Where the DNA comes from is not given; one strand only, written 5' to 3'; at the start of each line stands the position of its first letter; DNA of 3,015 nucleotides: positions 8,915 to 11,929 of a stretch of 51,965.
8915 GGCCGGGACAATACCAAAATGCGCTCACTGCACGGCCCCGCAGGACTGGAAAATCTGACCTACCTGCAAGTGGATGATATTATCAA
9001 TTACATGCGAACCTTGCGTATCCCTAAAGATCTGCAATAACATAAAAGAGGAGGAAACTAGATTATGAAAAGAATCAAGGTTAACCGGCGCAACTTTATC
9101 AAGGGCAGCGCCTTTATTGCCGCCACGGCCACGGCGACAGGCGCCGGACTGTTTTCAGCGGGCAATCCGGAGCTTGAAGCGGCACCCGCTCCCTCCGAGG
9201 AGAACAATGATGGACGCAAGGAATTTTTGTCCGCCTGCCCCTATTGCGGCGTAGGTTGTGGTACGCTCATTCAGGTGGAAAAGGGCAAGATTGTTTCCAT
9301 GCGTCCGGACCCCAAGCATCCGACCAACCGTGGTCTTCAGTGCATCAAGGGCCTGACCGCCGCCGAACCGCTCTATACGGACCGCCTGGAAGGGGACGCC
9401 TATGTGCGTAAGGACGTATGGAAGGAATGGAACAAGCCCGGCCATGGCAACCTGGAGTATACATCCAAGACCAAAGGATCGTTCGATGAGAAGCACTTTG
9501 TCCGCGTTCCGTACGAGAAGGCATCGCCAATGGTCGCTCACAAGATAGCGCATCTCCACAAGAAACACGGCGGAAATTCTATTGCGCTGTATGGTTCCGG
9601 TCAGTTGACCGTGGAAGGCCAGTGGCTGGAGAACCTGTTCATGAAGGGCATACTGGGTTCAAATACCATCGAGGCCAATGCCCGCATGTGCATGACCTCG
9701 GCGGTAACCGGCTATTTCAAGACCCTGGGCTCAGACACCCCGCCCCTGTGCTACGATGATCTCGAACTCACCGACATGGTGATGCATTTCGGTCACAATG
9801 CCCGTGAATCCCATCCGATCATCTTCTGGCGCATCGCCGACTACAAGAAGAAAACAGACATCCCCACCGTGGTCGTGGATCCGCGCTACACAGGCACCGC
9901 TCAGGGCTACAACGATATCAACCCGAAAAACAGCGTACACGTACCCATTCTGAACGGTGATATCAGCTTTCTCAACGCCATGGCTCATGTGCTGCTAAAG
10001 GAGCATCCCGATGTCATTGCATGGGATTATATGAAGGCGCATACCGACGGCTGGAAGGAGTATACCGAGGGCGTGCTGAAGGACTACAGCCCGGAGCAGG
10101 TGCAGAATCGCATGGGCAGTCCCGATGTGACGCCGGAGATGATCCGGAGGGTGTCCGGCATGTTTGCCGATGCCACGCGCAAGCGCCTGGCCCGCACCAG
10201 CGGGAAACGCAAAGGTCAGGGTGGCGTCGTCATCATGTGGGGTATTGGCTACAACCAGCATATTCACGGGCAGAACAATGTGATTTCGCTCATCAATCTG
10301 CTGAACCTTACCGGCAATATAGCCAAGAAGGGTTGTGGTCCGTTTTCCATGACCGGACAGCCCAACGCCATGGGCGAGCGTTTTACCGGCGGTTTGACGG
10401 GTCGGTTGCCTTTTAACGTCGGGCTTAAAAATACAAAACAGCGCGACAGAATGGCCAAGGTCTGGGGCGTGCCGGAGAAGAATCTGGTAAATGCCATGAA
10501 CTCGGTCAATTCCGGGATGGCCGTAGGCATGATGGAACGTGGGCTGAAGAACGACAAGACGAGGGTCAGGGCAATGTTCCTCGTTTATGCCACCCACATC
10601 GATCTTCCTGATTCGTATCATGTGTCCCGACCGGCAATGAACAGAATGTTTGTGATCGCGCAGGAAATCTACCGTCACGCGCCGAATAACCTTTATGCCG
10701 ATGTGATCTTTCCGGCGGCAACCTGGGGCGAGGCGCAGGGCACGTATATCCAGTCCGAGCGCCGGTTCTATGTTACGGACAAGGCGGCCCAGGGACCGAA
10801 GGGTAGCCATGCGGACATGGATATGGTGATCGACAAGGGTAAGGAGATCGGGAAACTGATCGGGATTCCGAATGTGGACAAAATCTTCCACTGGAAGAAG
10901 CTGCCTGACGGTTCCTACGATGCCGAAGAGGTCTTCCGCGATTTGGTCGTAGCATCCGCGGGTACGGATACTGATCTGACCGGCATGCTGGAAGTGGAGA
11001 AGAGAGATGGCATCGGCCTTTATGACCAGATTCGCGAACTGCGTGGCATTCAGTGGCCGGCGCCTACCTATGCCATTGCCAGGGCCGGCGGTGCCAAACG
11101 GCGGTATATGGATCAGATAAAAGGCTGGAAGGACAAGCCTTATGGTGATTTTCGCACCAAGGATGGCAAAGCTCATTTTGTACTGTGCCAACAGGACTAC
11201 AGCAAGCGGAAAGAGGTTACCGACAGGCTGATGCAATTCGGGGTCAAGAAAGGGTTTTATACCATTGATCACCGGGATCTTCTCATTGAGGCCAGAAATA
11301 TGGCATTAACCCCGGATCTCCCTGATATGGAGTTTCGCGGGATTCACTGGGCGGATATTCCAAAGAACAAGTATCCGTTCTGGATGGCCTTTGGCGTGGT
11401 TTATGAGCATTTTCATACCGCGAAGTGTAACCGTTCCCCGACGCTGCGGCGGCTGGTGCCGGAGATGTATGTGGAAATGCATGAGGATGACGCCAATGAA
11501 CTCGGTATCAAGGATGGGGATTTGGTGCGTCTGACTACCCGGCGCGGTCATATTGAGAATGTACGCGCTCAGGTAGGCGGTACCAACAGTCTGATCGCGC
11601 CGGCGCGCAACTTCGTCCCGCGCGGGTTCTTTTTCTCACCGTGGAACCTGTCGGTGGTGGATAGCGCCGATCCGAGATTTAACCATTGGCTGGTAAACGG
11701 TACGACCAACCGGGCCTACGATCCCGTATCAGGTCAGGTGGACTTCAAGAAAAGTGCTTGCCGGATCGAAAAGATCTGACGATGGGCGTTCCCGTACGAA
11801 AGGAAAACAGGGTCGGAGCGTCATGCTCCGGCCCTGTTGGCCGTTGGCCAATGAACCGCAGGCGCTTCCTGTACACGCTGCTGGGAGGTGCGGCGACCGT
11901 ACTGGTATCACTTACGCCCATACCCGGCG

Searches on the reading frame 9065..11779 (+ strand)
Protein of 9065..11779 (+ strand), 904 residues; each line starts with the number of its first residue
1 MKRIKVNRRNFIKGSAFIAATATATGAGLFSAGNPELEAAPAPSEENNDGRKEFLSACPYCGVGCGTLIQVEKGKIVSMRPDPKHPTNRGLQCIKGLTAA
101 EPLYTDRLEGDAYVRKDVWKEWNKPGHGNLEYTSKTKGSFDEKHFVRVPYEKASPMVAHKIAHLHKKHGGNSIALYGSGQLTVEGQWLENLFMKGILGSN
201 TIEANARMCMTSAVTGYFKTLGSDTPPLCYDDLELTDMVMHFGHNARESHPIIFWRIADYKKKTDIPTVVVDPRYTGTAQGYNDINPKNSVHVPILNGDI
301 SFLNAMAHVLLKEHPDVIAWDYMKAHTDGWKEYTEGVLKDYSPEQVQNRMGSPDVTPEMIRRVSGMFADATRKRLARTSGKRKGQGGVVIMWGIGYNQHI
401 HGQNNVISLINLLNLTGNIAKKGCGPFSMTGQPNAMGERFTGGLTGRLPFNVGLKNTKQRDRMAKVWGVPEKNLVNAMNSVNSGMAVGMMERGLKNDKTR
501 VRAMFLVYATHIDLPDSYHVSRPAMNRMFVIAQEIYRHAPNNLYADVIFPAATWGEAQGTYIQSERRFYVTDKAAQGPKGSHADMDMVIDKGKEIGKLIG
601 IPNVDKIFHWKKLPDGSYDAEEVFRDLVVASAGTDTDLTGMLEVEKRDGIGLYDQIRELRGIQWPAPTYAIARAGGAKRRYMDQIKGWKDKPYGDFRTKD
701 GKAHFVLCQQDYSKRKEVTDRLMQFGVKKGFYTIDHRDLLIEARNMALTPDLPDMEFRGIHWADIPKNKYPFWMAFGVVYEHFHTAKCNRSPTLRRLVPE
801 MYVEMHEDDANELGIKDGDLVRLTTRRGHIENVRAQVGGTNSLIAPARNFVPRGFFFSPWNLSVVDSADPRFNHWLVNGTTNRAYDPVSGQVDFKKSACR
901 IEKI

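Call 3: search_protein_families(library=pfam, proteins=[window:9065-11779:+], max_evalue=0.01)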
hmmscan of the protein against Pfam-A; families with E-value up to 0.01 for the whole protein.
window:9065-11779:+ (904 aa): 3 families
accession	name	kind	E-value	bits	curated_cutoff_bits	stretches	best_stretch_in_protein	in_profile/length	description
PF00384.28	Molybdopterin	-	6.4e-35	121.3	24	1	143-588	12-347/353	Molybdopterin oxidoreductase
PF04879.21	Molybdop_Fe4S4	-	1e-16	61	22.7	1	54-102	4-52/55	Molybdopterin oxidoreductase Fe4S4 domain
PF01568.27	Molydop_binding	-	2.7e-14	53.6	26.8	1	778-896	7-108/110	Molydopterin dinucleotide binding domain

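Call 4: search_protein_families(library=ncbifam, proteins=[window:9065-11779:+], max_evalue=0.01)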
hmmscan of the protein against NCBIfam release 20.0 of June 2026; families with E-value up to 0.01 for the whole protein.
window:9065-11779:+ (904 aa): 24 families
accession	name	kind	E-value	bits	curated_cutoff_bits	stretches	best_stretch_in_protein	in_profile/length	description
NF010055.0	PRK13532.1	equivalog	1.4e-98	331.2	904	2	5-591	2-567/830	nitrate reductase catalytic subunit NapA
TIGR01706.1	NAPA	equivalog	8e-92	308.9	930.55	2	5-590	1-566/830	periplasmic nitrate reductase subunit alpha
TIGR01591.1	Fdh-alpha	equivalog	3.8e-91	306.2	666.25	2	57-598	2-481/672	formate dehydrogenase subunit alpha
NF041323.1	Nitr_red_NasA_Halo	equivalog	2e-73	248.1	1000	2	145-711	63-554/673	assimilatory nitrate reductase NasA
NF047855.1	AssmNtatRedNasC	equivalog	1.2e-65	222.1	1100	2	142-720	86-591/708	assimilatory nitrate reductase catalytic subunit NasC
TIGR01553.1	formate-DH-alph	equivalog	1.2e-39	135.9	814.2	3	6-329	2-306/1009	formate dehydrogenase-N subunit alpha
NF041513.1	formate_DH_Act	exception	6.9e-34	116.8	1400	2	55-328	44-296/1067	formate dehydrogenase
TIGR01701.1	Fdhalpha-like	subfamily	1.3e-30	106.3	582.15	1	142-469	110-421/744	FdhF/YdeP family oxidoreductase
TIGR02166.1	dmsA_ynfE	subfamily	2e-27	95.6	777.7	1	6-433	1-405/794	DMSO/selenate family reductase complex A subunit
TIGR02693.1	arsenite_ox_L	equivalog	9.7e-21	73.4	359.05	2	144-709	126-675/806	arsenate reductase (azurin) large subunit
NF012032.0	PRK15488.1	equivalog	3.2e-20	71.7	694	2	139-556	108-485/759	thiosulfate reductase PhsA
NF007406.0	PRK09939.1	equivalog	1.6e-15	56.3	1473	1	162-447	136-419/759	acid resistance putative oxidoreductase YdeP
NF041884.1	selenate_YnfF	exception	5.2e-14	51.1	1650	1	7-424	2-396/798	selenate/tellurate reductase subunit YnfF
NF005895.0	PRK07860.1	equivalog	5.4e-14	51.2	802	2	441-607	515-670/811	NADH-quinone oxidoreductase subunit G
NF041885.1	selenate_YnfE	exception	6.7e-13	47.3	1675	1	7-423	4-402/805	selenate/tellurate reductase subunit YnfE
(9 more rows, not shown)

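Call 15: search_solved_structures(query=window:9065-11779:+, max_evalue=1e-20)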
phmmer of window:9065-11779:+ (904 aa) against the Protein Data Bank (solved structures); distinct sequences matched with E-value up to 1e-20: 30.
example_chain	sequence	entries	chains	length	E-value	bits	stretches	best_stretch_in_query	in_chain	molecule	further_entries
2nya_A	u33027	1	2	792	3.3e-71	243.7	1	56-589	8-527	Periplasmic nitrate reductase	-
7qv7_S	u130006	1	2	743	8.9e-68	232.4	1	144-584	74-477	Hydrogen dependent carbon dioxide reductase subunit FdhF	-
9pxt_A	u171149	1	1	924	2e-67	231.2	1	7-327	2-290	Periplasmic nitrate reductase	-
2jio_A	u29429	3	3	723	6.7e-66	226.2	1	52-619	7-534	PERIPLASMIC NITRATE REDUCTASE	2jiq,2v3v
2jim_A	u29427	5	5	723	3.3e-65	223.9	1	52-619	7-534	PERIPLASMIC NITRATE REDUCTASE | PROTEIN (PERIPLASMIC NITRATE REDUCTASE)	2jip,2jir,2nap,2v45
3ml1_A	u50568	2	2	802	1.2e-64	222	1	56-593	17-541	Periplasmic nitrate reductase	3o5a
1ogy_A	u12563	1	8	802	2.3e-58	201.2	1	56-591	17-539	PERIPLASMIC NITRATE REDUCTASE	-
9t1s_L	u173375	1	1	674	1e-53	185.8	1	157-607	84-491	formate dehydrogenase (coenzyme F420)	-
7bkb_D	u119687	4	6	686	7.4e-49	169.8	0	144-298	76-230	Formate dehydrogenase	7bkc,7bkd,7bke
1aa6_A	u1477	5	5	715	9.8e-45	156.1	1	148-597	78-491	FORMATE DEHYDROGENASE H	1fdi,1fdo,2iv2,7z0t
9gzq_A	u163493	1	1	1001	1.4e-42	149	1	143-590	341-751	Probable oxidoreductase YjgC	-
8rqz_C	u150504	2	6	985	1.4e-42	149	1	143-590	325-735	Probable oxidoreductase YjgC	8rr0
9wxb_B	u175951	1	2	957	1.6e-38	135.6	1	147-587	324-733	Formate dehydrogenase alpha subunit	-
6tg9_A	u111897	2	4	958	3.4e-37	131.2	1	150-587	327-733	Formate dehydrogenase subunit alpha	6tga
7vw6_A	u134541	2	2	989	5e-36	127.3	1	52-584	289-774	Formate dehydrogenase | Tungsten-containing formate dehydrogenase alpha subunit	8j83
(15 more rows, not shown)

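Call 23: find_homologous_proteins(query=window:9065-11779:+, max_evalue=1e-50)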
Query window:9065-11779:+ (904 aa): 4219 proteins with E <= 1e-50 among 8000 candidates; the best 120 are listed.
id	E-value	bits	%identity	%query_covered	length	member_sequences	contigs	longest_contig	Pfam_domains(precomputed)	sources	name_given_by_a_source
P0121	0.0e+0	2147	100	100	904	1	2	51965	PF00384.28,PF01568.28,PF04879.22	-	-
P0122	0.0e+0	1860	86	100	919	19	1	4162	PF00384.28,PF01568.28,PF04879.22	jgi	-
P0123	0.0e+0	1756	82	100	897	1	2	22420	PF00384.28,PF01568.28,PF04879.22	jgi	-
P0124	0.0e+0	1719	81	100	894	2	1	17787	PF00384.28,PF01568.28,PF04879.22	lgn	-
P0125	0.0e+0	1655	77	100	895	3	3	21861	PF00384.28,PF01568.28,PF04879.22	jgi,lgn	-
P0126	0.0e+0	1652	77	100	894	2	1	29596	PF00384.28,PF01568.28,PF04879.22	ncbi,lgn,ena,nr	ncbi:MAG TPA: hypothetical protein ENK05_12495 [Gammaproteobacteria bacterium]|nr:hypothetical prote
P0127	0.0e+0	1628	76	100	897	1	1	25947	PF00384.28,PF01568.28,PF04879.22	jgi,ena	-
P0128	0.0e+0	1613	76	100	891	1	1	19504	PF00384.28,PF01568.28,PF04879.22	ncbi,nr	ncbi:MAG: molybdopterin-dependent oxidoreductase [Mariprofundus sp.]|nr:molybdopterin-dependent oxid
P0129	0.0e+0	1612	76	100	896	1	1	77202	PF00384.28,PF01568.28,PF04879.22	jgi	jgi:nitrate reductase NapA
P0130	0.0e+0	1601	75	100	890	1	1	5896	PF00384.28,PF01568.28,PF04879.22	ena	-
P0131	0.0e+0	1600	76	100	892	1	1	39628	PF00384.28,PF01568.28,PF04879.22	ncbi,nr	ncbi:MAG: molybdopterin-dependent oxidoreductase [Mariprofundales bacterium]|nr:molybdopterin-depend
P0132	0.0e+0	1597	76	100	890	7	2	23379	PF00384.28,PF01568.28,PF04879.22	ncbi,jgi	-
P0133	0.0e+0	1575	75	100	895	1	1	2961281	PF00384.28,PF01568.28,PF04879.22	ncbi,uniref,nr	ncbi:molybdopterin-dependent oxidoreductase [Thiohalobacter sp. IOR34]|uniref:molybdopterin oxidored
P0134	0.0e+0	1566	75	100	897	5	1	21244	PF00384.28,PF01568.28,PF04879.22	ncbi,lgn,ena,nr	ncbi:MAG TPA: twin-arginine translocation signal domain-containing protein [Gammaproteobacteria bact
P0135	0.0e+0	1566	74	100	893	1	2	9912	PF00384.28,PF01568.28,PF04879.22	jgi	-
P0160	0.0e+0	1541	73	100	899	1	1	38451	PF00384.28,PF01568.28,PF04879.22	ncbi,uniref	ncbi:molybdopterin-dependent oxidoreductase [Photobacterium frigidiphilum]|uniref:molybdopterin-depe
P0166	0.0e+0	1539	73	100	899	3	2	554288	PF00384.28,PF01568.28,PF04879.22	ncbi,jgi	jgi:ferredoxin-nitrate reductase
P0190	0.0e+0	1533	73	100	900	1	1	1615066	PF00384.28,PF01568.28,PF04879.22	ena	-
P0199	0.0e+0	1532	73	100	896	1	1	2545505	PF00384.28,PF01568.28,PF04879.22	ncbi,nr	ncbi:MAG: molybdopterin-dependent oxidoreductase [Pseudomonadota bacterium]|nr:MAG: molybdopterin-de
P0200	0.0e+0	1531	72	100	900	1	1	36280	PF00384.28,PF01568.28,PF04879.22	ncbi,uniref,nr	ncbi:molybdopterin oxidoreductase family protein [Sulfuriflexus sp.]|uniref:molybdopterin oxidoreduc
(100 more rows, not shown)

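Call 24: find_encoding_contigs(protein=P0133, flank=10000, max_places=1)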
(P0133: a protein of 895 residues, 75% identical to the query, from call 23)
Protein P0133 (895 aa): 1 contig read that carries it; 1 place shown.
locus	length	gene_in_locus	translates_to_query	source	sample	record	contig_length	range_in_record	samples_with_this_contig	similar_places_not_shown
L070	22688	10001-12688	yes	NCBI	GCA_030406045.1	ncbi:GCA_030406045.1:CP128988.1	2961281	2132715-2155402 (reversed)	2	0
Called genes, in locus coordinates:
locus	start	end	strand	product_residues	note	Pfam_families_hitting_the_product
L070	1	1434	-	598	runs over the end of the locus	PF00270:DEAD, PF04851:ResIII (weak), PF00271:Helicase_C, PF25399:DeaD_dimer, PF03880:DbpA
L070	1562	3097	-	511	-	PF00916:Sulfate_transp, PF01740:STAS (weak)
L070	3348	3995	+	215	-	PF00406:ADK, PF13207:AAA_17, PF05191:ADK_lid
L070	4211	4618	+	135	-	-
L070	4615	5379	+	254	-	PF04445:SAM_MT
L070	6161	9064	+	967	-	PF00989:PAS, PF08448:PAS_4 (weak), PF13188:PAS_8 (weak), PF13426:PAS_9, PF00990:GGDEF, PF00563:EAL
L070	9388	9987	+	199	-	PF13442:Cytochrome_CBB3, PF00034:Cytochrom_C, PF13442:Cytochrome_CBB3 (weak)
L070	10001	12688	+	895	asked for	PF04879:Molybdop_Fe4S4, PF00384:Molybdopterin, PF01568:Molydop_binding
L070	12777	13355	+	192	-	PF13183:Fer4_8 (faint), PF13534:Fer4_17 (faint), PF13237:Fer4_10 (faint), PF00037:Fer4 (faint), PF12797:Fer4_2 (faint), PF12838:Fer4_7 (weak), PF13187:Fer4_9 (weak), PF12838:Fer4_7 (weak), +5 more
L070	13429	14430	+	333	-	PF12801:Fer4_5, PF12838:Fer4_7 (faint)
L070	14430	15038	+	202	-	PF13534:Fer4_17 (faint), PF13183:Fer4_8 (faint), PF13187:Fer4_9 (faint), PF13484:Fer4_16 (faint), PF12838:Fer4_7, PF12838:Fer4_7, PF14697:Fer4_21, PF12838:Fer4_7 (weak), +7 more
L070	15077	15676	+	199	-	-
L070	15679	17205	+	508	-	PF12801:Fer4_5 (faint)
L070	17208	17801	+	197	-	PF13187:Fer4_9 (faint), PF12797:Fer4_2 (faint), PF13237:Fer4_10 (faint), PF00037:Fer4 (faint), PF12837:Fer4_6 (faint), PF12838:Fer4_7 (weak)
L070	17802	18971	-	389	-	PF01116:F_bP_aldolase, PF07876:Dabb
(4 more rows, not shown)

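Call 25: find_encoding_contigs(protein=P0160, flank=10000, max_places=1)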
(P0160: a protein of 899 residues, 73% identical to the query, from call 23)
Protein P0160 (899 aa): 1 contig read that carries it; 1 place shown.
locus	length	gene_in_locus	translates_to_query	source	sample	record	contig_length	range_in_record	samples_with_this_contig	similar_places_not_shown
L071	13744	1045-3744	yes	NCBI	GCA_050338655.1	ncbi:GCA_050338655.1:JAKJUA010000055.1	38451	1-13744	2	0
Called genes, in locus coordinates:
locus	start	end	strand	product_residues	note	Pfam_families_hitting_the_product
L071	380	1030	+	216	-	PF00034:Cytochrom_C, PF13442:Cytochrome_CBB3, PF00034:Cytochrom_C, PF13442:Cytochrome_CBB3 (weak)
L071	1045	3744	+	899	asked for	PF04879:Molybdop_Fe4S4, PF00384:Molybdopterin, PF01568:Molydop_binding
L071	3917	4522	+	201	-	PF13183:Fer4_8 (faint), PF13534:Fer4_17 (faint), PF13237:Fer4_10 (faint), PF14697:Fer4_21 (weak), PF12838:Fer4_7, PF13187:Fer4_9 (weak), PF00037:Fer4 (weak), PF12838:Fer4_7 (weak), +4 more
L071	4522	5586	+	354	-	PF12801:Fer4_5, PF12838:Fer4_7 (faint)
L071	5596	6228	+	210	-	PF25160:LdpA_Fe-S-bd (faint), PF13187:Fer4_9 (weak), PF13237:Fer4_10 (weak), PF00037:Fer4 (weak), PF12838:Fer4_7, PF13237:Fer4_10 (weak), PF14697:Fer4_21, PF12838:Fer4_7 (weak), +7 more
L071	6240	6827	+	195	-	-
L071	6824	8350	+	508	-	-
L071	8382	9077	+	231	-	PF13187:Fer4_9 (faint), PF12797:Fer4_2 (faint), PF13237:Fer4_10 (faint), PF00037:Fer4 (faint), PF12837:Fer4_6 (faint), PF12838:Fer4_7 (weak)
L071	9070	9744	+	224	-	PF03264:Cytochrom_NNT, PF02085:Cytochrom_CIII (faint), PF14522:Cytochrome_C7 (faint), PF14537:Cytochrom_c3_2 (faint), PF22113:Mtrc-MtrF_II-IV_dom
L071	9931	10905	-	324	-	PF13505:OMP_b-brl, PF01389:OmpA_membrane, PF00691:OmpA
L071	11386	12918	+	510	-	PF01266:DAO (faint), PF07992:Pyr_redox_2 (weak)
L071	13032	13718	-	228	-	-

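Call 26: find_encoding_contigs(protein=P0200, flank=10000, max_places=1)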
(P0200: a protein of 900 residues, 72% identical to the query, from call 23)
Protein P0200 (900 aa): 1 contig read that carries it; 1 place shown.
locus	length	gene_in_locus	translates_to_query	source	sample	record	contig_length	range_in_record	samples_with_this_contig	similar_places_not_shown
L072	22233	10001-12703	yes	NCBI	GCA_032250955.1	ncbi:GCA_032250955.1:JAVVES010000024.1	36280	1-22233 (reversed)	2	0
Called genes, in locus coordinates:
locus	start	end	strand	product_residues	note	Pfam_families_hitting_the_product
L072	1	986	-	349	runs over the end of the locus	PF02628:COX15-CtaA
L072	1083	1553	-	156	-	PF04073:tRNA_edit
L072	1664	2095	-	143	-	PF02082:Rrf2, PF12802:MarR_2 (faint)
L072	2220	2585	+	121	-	PF01152:Bac_globin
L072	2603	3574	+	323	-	PF00111:Fer2, PF00970:FAD_binding_6, PF00175:NAD_binding_1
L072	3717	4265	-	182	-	PF00719:Pyrophosphatase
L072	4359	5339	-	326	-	PF04055:Radical_SAM, PF06463:Mob_synth_C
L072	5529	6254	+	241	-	PF00027:cNMP_binding, PF13545:HTH_Crp_2, PF00325:Crp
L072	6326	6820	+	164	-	PF03190:Thioredox_DsbH, PF13899:Thioredoxin_7, PF00085:Thioredoxin (weak), PF13098:Thioredoxin_2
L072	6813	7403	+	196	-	PF13618:Gluconate_2-dh3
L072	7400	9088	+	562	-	PF00890:FAD_binding_2 (faint), PF01494:FAD_binding_3 (faint), PF00732:GMC_oxred_N, PF05199:GMC_oxred_C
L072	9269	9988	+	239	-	PF00034:Cytochrom_C, PF13442:Cytochrome_CBB3, PF00034:Cytochrom_C (weak)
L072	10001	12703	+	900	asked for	PF04879:Molybdop_Fe4S4, PF00384:Molybdopterin, PF01568:Molydop_binding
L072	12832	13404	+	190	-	PF13534:Fer4_17 (faint), PF13237:Fer4_10 (faint), PF00037:Fer4 (faint), PF12797:Fer4_2 (faint), PF12837:Fer4_6 (faint), PF12838:Fer4_7, PF13187:Fer4_9 (weak), PF12838:Fer4_7 (weak), +2 more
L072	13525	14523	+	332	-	PF12801:Fer4_5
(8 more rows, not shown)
